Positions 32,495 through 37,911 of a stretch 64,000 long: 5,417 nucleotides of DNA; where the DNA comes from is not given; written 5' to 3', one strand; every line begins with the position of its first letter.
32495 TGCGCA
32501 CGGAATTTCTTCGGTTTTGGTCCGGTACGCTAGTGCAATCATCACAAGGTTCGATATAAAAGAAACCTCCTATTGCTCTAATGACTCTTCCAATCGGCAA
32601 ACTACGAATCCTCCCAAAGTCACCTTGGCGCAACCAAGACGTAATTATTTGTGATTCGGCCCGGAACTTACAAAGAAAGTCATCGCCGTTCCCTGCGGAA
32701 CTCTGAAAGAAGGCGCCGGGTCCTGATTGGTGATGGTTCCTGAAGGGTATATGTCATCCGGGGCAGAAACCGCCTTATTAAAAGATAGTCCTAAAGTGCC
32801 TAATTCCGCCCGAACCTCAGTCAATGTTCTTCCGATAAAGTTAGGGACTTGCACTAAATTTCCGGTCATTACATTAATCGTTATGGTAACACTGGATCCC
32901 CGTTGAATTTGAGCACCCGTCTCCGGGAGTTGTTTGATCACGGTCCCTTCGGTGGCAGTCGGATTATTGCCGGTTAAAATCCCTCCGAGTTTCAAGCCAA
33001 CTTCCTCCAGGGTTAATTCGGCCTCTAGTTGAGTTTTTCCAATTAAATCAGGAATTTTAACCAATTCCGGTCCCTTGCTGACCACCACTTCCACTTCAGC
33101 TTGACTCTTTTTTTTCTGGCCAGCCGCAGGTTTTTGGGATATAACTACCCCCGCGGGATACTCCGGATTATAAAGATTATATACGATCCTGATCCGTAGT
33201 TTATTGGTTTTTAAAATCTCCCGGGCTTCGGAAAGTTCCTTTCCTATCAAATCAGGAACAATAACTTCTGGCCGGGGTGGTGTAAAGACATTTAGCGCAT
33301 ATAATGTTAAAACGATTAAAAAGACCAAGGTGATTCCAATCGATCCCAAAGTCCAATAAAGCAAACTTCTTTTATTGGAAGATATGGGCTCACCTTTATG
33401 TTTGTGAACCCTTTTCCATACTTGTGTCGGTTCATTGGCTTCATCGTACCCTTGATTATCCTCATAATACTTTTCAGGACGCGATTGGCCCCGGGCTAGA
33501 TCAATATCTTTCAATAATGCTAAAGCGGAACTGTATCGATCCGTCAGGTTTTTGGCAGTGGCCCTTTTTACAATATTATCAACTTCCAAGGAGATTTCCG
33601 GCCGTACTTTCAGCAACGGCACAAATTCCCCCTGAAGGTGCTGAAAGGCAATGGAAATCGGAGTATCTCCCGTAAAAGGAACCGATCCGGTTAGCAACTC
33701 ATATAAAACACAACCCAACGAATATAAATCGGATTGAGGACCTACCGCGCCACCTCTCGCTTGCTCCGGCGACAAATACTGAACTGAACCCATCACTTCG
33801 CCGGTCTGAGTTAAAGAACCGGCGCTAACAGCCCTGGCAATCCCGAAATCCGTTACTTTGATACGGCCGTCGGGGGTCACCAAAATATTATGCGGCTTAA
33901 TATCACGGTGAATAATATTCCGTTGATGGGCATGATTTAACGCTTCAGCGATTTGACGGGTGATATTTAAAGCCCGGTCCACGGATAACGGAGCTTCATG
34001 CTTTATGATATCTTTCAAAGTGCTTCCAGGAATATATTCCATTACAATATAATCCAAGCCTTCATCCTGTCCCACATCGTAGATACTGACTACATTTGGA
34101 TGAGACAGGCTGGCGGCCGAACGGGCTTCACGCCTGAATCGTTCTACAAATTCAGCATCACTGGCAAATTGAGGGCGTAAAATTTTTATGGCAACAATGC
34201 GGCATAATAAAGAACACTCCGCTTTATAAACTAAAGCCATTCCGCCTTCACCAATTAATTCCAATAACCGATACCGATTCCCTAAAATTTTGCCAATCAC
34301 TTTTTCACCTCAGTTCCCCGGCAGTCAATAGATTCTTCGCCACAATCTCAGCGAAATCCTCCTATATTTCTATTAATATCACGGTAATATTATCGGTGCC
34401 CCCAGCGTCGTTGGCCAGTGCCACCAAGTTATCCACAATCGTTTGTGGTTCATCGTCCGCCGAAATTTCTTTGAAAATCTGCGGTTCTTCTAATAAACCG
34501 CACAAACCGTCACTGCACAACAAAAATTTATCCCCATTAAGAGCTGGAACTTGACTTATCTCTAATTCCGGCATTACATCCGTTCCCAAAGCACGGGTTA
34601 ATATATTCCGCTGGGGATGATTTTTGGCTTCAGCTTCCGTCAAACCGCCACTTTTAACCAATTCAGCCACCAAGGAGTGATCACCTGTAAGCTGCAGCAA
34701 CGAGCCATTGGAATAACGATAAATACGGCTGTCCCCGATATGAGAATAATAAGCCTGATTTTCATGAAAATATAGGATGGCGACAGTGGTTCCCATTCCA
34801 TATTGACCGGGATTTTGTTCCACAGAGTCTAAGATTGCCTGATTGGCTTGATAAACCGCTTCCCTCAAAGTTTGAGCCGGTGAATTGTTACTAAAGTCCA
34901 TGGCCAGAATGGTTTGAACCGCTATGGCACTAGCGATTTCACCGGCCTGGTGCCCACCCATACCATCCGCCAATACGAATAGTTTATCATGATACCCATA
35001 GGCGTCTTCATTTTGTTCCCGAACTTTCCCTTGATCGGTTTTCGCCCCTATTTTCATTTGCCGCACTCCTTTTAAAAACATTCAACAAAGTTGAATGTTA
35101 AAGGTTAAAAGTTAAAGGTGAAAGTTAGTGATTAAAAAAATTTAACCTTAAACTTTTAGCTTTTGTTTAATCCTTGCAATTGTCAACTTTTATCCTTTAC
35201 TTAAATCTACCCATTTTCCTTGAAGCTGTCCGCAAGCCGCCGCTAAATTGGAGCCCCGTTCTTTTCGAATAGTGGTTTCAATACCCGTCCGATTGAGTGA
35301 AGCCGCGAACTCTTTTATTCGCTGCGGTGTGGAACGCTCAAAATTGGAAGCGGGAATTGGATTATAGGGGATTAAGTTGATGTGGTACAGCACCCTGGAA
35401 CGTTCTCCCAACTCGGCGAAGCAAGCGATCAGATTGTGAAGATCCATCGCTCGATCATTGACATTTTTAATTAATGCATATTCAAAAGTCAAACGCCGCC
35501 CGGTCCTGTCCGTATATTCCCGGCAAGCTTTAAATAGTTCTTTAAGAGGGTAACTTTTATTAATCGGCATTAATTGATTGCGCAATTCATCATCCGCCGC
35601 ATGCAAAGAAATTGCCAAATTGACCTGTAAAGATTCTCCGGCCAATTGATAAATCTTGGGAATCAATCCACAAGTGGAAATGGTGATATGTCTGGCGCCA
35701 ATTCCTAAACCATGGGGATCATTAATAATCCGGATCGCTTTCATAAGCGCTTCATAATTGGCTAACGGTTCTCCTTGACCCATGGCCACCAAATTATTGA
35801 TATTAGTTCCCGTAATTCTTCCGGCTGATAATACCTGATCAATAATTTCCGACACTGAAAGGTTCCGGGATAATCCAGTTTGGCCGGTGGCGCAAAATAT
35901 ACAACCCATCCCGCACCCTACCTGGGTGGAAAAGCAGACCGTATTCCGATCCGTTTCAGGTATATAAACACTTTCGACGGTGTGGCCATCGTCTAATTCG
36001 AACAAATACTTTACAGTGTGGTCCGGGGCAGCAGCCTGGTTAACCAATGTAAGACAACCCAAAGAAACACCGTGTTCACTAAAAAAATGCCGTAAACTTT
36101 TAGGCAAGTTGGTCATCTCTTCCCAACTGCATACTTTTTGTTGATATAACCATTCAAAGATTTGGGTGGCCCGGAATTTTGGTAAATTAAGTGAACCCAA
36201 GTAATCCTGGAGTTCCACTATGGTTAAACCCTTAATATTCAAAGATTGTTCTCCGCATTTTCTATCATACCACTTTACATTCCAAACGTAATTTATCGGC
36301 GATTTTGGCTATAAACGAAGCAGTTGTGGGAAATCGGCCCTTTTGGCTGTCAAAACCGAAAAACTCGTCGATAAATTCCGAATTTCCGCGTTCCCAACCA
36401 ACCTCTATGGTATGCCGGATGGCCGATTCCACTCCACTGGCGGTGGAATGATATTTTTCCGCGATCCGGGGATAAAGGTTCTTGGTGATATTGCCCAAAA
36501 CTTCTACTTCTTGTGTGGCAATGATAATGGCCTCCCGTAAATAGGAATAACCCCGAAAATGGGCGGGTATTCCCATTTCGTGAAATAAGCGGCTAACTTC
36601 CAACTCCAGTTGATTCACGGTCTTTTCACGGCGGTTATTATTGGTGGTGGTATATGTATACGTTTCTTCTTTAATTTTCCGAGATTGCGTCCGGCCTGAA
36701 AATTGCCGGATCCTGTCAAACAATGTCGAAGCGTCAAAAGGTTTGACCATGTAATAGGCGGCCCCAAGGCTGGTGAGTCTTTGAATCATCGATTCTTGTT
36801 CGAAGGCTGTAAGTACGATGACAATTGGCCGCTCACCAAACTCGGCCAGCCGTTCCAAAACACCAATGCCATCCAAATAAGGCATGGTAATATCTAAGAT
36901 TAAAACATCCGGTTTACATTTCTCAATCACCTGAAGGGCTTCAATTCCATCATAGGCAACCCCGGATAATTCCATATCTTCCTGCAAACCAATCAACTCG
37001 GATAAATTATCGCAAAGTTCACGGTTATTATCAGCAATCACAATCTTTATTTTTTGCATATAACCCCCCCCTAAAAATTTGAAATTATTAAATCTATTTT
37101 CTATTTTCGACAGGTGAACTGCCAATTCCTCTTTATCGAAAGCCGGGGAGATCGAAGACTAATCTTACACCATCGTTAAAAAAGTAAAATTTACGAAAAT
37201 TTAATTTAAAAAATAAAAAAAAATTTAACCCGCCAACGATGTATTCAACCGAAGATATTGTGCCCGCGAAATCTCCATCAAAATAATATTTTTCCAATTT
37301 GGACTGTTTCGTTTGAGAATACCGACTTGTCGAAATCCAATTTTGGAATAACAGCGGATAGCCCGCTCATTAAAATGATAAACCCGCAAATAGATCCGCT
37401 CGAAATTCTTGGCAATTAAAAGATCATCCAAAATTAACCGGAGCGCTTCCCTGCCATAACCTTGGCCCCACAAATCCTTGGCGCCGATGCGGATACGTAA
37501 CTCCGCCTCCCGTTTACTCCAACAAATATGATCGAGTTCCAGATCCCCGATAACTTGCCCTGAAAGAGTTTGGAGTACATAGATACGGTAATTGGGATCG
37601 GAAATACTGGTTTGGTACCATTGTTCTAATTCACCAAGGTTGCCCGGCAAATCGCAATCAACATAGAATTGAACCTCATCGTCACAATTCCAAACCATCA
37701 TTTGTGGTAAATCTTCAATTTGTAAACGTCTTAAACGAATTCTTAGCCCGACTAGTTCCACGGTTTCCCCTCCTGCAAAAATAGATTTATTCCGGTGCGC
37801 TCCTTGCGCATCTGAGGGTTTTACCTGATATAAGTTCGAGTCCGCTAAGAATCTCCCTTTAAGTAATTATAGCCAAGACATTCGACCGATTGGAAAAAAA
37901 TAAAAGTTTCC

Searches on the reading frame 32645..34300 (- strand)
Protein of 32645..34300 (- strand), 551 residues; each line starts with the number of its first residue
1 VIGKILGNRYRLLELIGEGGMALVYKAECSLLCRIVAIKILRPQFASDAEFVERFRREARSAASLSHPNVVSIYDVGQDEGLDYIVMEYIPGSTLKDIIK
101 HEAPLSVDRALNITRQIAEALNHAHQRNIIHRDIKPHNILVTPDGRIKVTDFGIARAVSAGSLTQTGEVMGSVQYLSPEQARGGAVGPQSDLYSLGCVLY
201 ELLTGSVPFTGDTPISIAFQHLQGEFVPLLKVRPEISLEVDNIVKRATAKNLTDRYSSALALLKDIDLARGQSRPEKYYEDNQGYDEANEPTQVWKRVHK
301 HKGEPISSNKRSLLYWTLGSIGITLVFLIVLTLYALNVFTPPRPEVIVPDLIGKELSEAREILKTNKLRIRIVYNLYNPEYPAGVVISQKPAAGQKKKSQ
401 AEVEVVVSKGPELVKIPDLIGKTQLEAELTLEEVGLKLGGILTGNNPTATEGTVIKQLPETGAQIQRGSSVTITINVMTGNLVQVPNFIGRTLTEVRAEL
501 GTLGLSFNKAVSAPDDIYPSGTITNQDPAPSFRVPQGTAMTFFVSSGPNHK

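Call 12: search_protein_families(library=pfam, max_evalue=0.001, proteins=[window:32645-34300:-])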
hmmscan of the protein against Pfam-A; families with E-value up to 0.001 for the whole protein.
window:32645-34300:- (551 aa): 6 families
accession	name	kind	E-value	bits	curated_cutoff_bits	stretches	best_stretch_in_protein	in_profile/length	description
PF00069.31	Pkinase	-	2.2e-55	188.3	31.7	1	10-259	1-255/263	Protein kinase domain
PF03793.24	PASTA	-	1.8e-40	137.1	23.2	3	346-409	1-64/64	PASTA domain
PF07714.23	PK_Tyr_Ser-Thr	-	7.5e-40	137.3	23.1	1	12-255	3-248/258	Protein tyrosine and serine/threonine kinase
PF03109.22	ABC1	-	1.5e-09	37.8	22.9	1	45-159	110-218/244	ABC1 atypical kinase-like domain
PF01636.29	APH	-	3.3e-09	37.3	23.2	1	47-126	32-109/239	Phosphotransferase enzyme family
PF06293.20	Kdo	-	0.00053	19.9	21.3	1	85-152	94-166/207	Lipopolysaccharide kinase (Kdo/WaaP) family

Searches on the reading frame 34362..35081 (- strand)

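Call 12: search_protein_families(library=pfam, max_evalue=0.001, proteins=[window:34362-35081:-])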
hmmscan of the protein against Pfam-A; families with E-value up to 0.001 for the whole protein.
window:34362-35081:- (239 aa): 3 families
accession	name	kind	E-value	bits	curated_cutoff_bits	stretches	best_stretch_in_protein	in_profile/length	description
PF13672.11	PP2C_2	-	6e-16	59.1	24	1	21-203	9-184/209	Protein phosphatase 2C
PF00481.26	PP2C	-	1.6e-08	35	20.3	1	31-232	33-255/255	Protein phosphatase 2C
PF07228.17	SpoIIE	-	2.9e-06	27.8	25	1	34-238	6-190/192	Stage II sporulation protein E (SpoIIE)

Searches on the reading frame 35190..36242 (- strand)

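Call 12: search_protein_families(library=pfam, max_evalue=0.001, proteins=[window:35190-36242:-])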
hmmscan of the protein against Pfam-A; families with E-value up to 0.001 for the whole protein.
window:35190-36242:- (350 aa): 2 families
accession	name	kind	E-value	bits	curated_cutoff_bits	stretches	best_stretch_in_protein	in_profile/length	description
PF04055.27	Radical_SAM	-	3.1e-17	63.7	29.5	1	105-267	2-161/166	Radical SAM superfamily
PF21016.3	RlmN_N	-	9.3e-15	54.6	24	1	1-56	1-56/60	Ribosomal RNA large subunit methyltransferase N-terminal domain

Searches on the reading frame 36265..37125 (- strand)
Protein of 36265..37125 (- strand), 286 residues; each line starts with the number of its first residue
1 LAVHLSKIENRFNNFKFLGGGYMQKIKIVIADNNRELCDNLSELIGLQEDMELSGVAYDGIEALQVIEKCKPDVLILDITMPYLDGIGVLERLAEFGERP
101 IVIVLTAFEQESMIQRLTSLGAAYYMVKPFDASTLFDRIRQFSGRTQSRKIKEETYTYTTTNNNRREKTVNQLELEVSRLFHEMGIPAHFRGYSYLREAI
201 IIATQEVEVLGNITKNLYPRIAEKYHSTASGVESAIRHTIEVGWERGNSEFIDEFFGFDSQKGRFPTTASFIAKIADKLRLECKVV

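Call 12: search_protein_families(library=pfam, max_evalue=0.001, proteins=[window:36265-37125:-])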
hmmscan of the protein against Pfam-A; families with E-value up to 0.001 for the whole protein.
window:36265-37125:- (286 aa): 2 families
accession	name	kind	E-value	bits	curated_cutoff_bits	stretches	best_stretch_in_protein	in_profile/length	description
PF08769.17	Spo0A_C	-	2.3e-32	111.5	25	1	177-279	1-104/104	Sporulation initiation factor Spo0A C terminal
PF00072.30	Response_reg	-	9.3e-23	81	30.2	1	28-140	1-111/111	Response regulator receiver domain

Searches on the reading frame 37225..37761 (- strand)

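Call 12: search_protein_families(library=pfam, max_evalue=0.001, proteins=[window:37225-37761:-])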
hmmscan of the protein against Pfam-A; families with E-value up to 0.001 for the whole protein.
window:37225-37761:- (178 aa): 5 families
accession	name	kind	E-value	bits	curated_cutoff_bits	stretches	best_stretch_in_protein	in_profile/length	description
PF13302.13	Acetyltransf_3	-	4.5e-20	73.2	25.4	1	7-144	1-138/138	Acetyltransferase (GNAT) domain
PF00583.31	Acetyltransf_1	-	2.5e-09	37.8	20.7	1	41-143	20-116/116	Acetyltransferase (GNAT) family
PF13420.13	Acetyltransf_4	-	8.1e-09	36.1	24.3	1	12-151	3-142/155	Acetyltransferase (GNAT) domain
PF13523.12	Acetyltransf_8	-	3.6e-05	23.9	27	1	16-147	4-141/145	Acetyltransferase (GNAT) domain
PF13508.13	Acetyltransf_7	-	0.00051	20.8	27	0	58-144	3-83/84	Acetyltransferase (GNAT) domain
